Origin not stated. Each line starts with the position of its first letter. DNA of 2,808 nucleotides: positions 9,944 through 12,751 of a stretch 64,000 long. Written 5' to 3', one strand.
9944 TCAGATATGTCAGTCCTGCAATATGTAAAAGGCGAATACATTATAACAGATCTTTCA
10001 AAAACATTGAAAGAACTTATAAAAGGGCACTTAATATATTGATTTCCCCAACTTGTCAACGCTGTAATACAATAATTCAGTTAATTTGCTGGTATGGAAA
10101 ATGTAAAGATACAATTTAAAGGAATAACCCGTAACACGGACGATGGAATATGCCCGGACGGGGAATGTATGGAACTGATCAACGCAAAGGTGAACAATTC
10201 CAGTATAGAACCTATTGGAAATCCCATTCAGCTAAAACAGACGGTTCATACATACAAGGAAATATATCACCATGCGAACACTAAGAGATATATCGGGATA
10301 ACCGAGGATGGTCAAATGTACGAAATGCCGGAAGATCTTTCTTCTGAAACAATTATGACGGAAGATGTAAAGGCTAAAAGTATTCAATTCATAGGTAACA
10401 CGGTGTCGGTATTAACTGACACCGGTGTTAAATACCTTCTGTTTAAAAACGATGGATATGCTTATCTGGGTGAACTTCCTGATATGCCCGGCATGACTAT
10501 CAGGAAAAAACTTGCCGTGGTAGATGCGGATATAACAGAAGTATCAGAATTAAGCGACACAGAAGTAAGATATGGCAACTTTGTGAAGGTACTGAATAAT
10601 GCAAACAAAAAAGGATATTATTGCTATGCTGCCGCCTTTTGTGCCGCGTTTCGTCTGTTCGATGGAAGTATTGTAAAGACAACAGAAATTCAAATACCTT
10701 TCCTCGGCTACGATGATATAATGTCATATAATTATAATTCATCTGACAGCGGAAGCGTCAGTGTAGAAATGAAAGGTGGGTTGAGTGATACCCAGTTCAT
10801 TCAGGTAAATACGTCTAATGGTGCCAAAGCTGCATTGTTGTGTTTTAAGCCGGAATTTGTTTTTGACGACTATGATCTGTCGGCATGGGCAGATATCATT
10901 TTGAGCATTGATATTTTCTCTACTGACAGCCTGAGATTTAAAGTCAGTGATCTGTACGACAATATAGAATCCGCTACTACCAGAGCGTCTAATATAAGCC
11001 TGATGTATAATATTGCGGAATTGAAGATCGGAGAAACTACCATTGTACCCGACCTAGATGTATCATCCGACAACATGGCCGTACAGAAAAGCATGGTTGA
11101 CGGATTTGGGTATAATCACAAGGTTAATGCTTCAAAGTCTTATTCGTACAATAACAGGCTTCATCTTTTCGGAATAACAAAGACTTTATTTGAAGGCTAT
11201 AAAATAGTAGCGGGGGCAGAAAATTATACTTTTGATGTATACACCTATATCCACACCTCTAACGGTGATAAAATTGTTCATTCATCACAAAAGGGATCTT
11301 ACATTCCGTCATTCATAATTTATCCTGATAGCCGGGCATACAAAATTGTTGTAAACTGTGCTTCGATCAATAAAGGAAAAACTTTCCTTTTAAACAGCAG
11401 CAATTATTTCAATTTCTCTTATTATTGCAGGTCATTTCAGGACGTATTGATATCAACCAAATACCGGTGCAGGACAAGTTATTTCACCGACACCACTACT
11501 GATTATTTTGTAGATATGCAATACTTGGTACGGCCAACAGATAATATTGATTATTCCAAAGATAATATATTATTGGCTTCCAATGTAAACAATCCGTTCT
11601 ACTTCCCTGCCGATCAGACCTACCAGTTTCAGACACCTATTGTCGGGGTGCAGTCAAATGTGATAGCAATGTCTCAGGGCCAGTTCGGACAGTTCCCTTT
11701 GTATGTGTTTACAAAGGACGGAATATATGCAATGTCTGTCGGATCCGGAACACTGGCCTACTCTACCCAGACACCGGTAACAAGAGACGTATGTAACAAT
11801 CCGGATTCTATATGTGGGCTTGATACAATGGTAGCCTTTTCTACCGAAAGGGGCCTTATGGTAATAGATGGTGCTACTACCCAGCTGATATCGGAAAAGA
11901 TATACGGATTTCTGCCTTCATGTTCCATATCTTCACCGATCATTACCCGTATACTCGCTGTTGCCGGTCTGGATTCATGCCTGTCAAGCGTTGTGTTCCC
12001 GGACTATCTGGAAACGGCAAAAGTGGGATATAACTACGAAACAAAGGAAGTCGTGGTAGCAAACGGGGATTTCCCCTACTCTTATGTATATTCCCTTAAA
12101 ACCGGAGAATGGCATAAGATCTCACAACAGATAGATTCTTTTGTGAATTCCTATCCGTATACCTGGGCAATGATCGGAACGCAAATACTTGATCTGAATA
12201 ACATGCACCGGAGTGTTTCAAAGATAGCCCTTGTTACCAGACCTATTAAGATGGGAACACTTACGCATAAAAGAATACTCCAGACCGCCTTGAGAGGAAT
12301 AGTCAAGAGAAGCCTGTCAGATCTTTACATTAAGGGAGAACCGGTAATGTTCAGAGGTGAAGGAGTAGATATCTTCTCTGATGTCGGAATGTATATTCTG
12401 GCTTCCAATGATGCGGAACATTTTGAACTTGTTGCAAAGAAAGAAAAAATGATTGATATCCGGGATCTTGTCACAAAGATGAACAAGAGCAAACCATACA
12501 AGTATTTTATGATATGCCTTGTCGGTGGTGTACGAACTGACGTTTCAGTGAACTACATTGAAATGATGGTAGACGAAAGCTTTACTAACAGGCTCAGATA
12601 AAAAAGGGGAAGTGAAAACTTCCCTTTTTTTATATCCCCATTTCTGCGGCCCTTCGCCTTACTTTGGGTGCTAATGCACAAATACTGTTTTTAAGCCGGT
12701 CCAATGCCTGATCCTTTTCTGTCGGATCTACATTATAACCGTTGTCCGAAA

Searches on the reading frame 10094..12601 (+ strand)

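Call 39: search_protein_families(library=phrogs, proteins=[window:10094-12601:+], max_evalue=0.001)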
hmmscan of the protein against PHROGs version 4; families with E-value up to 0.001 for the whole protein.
window:10094-12601:+ (835 aa): 2 families
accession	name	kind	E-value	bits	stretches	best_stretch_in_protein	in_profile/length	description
phrog_32516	-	unknown function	3.3e-61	208.3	2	399-737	545-898/968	-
phrog_511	-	head and packaging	5.2e-07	29.4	1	489-603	580-683/862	internal virion protein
